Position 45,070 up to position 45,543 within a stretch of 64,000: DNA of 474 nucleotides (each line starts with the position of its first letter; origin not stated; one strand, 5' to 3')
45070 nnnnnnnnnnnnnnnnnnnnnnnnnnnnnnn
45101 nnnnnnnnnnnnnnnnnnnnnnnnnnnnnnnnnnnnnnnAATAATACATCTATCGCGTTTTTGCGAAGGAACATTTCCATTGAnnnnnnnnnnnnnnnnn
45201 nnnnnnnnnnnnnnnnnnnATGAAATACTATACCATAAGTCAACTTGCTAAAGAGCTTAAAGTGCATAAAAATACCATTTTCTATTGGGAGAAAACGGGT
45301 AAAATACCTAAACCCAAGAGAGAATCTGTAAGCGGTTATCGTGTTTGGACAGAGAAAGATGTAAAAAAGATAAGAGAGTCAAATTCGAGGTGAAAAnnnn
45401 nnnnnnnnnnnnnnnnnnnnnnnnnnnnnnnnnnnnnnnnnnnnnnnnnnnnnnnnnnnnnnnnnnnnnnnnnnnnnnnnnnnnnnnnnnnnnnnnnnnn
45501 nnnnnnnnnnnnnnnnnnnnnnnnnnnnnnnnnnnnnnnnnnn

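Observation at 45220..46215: Xis-like HTH plus zinc-finger/DUF4145-like protein adjacent to attR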

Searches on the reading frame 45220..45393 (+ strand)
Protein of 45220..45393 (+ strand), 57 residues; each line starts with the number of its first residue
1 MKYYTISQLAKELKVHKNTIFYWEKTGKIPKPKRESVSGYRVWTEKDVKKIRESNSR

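Call 8: search_protein_families(library=pfam, proteins=[window:45220-45393:+], max_evalue=0.1)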
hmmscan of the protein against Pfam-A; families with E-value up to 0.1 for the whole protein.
window:45220-45393:+ (57 aa): 9 families
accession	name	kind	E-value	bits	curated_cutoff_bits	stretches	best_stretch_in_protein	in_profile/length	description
PF13411.12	MerR_1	-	4.3e-11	43.2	21.6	1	4-52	1-47/69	MerR HTH family regulatory protein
PF00376.29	MerR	-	2.3e-09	37.4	28.2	1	5-42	1-37/38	MerR family regulatory protein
PF12728.13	HTH_17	-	1.3e-05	25.8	27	1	3-55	1-50/51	Helix-turn-helix domain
PF07453.19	NUMOD1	-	0.0039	17.8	22.8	1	1-20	14-33/37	NUMOD1 domain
PF01381.28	HTH_3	-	0.0054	17.2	23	1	4-33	10-39/55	Helix-turn-helix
PF01527.26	HTH_Tnp_1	-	0.04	14.6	24.1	1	4-41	24-57/75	Transposase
PF13556.12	HTH_30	-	0.047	13.9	27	1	6-22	15-31/59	PucR C-terminal helix-turn-helix domain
PF13384.12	HTH_23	-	0.065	13.5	24.6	1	4-24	18-38/50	Homeodomain-like domain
PF06056.18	Terminase_5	-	0.073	13.5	20.3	1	4-25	14-35/58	Putative ATPase subunit of terminase (gpP-like)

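Call 9: search_protein_families(library=padloc, proteins=[window:45220-45393:+], max_evalue=0.1)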
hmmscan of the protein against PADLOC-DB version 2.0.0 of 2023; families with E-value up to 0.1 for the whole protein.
window:45220-45393:+ (57 aa): 2 families
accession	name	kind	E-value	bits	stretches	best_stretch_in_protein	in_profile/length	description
PDLC04133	mad1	-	1.1e-13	49.3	1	1-52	3-51/60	mads_1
PDLC03944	RmrA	-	0.017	12.2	1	3-36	19-50/384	-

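Call 12: search_protein_families(library=ncbifam, proteins=[window:45220-45393:+], max_evalue=1)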
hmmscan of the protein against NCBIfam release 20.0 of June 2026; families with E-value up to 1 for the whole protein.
window:45220-45393:+ (57 aa): 20 families
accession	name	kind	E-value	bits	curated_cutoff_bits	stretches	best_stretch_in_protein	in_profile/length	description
TIGR02051.1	MerR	equivalog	9.7e-10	38.8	150.85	1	5-52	1-47/124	mercury resistance transcriptional regulator MerR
TIGR02043.1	ZntR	equivalog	1.6e-08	34.8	167.95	1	4-52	2-49/131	Zn(2+)-responsive transcriptional regulator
NF007069.0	PRK09514.1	equivalog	3.5e-08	33.5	143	1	4-52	2-49/141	Zn(2+)-responsive transcriptional regulator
TIGR02047.1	CadR-PbrR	equivalog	7e-08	32.6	151.45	1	6-51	3-47/127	Cd(II)/Pb(II)-responsive transcriptional regulator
TIGR02044.1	CueR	equivalog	5.1e-06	26.6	147.4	1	6-52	3-48/127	Cu(I)-responsive transcriptional regulator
NF047375.1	HeatShock_HspR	equivalog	0.00015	21.7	105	1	2-53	2-51/92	heat shock protein transcriptional repressor HspR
NF047377.1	heat_HspR_dupli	exception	0.00032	20.3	300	1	4-53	6-53/214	heat shock protein transcriptional repressor HspR, fused homodimer type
NF047737.1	antiphage_MADS1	equivalog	0.00038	20.6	80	1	4-33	4-33/49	methylation-associated defense system helix-turn-helix domain-containing protein MAD1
NF041849.1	trans_regNmlR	equivalog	0.00045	20.2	175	1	6-50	3-46/117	stress response transcriptional regulator NmlR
NF046037.1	carphisopro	domain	0.00068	19.8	38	1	6-33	11-38/54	carph-isopro domain-containing protein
TIGR01764.1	excise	domain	0.0019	18.5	28.8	1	3-32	1-30/49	excisionase family DNA-binding protein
NF011617.0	PRK15043.1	equivalog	0.0031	16.8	417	1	1-54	1-53/243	HTH-type transcriptional regulator MlrA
NF052513.1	TransRegCarH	equivalog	0.0059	15.9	400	1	3-52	6-54/274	HTH-type transcriptional repressor CarH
NF050798.1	TF_FtsR_Actino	equivalog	0.0064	16.6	150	1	17-52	19-52/223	transcriptional regulator FtsR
NF033518.0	transpos_IS607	equivalog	0.0091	15.5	110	1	8-54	2-46/187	IS607 family transposase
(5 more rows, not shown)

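Call 58: find_encoding_contigs(protein=window:45220-45393:+, flank=8000, max_places=8)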
Protein window:45220-45393:+ (57 aa): 12 contigs read that carry it; 3 places shown.
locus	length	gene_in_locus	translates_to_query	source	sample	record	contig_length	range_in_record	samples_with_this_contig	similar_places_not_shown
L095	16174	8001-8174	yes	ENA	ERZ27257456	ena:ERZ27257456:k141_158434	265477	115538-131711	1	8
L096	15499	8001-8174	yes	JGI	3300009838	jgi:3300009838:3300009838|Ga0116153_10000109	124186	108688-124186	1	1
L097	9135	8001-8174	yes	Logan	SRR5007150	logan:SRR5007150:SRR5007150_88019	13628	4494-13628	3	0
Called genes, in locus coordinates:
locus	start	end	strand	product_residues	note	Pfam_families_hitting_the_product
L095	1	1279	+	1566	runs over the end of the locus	PF13195:DUF4011, PF13086:AAA_11 (weak), PF13245:AAA_19 (faint), PF13086:AAA_11 (weak), PF13087:AAA_12, PF18741:MTES_1575, PF11784:DUF3320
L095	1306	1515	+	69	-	-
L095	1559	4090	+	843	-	-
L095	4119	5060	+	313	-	-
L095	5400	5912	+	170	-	-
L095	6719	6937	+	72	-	-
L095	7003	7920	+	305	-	PF04492:Phage_rep_O (weak)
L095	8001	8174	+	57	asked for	PF13411:MerR_1, PF00376:MerR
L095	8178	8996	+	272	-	-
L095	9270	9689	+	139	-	PF07681:DoxX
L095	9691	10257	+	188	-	PF00565:SNase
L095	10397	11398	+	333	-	PF01171:ATP_bind_3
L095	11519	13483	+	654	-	PF06480:FtsH_ext, PF00004:AAA, PF07728:AAA_5 (faint), PF17862:AAA_lid_3, PF01434:Peptidase_M41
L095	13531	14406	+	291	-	PF00809:Pterin_bind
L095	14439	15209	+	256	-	PF02457:DAC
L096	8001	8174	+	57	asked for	PF13411:MerR_1, PF00376:MerR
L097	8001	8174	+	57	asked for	PF13411:MerR_1, PF00376:MerR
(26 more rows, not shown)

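Call 78: search_protein_families(library=phrogs, proteins=[window:45220-45393:+], max_evalue=0.001)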
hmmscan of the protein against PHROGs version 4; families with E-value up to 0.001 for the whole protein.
window:45220-45393:+ (57 aa): 6 families
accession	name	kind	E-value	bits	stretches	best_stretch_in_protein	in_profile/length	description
phrog_11671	-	unknown function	5.8e-11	43.7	1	1-53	5-56/146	-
phrog_66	-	integration and excision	4.5e-08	34.2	1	2-56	92-144/412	excisionase and transcriptional regulator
phrog_597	-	DNA, RNA and nucleotide metabolism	1.1e-06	29.8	1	2-54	111-163/200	DNA binding protein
phrog_26479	-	unknown function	1.9e-06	28.6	1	1-52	1-49/56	-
phrog_20793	-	unknown function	6.3e-05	24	1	4-52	8-55/86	-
phrog_6620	-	integration and excision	0.00045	20.8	1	4-55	2-52/201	transposase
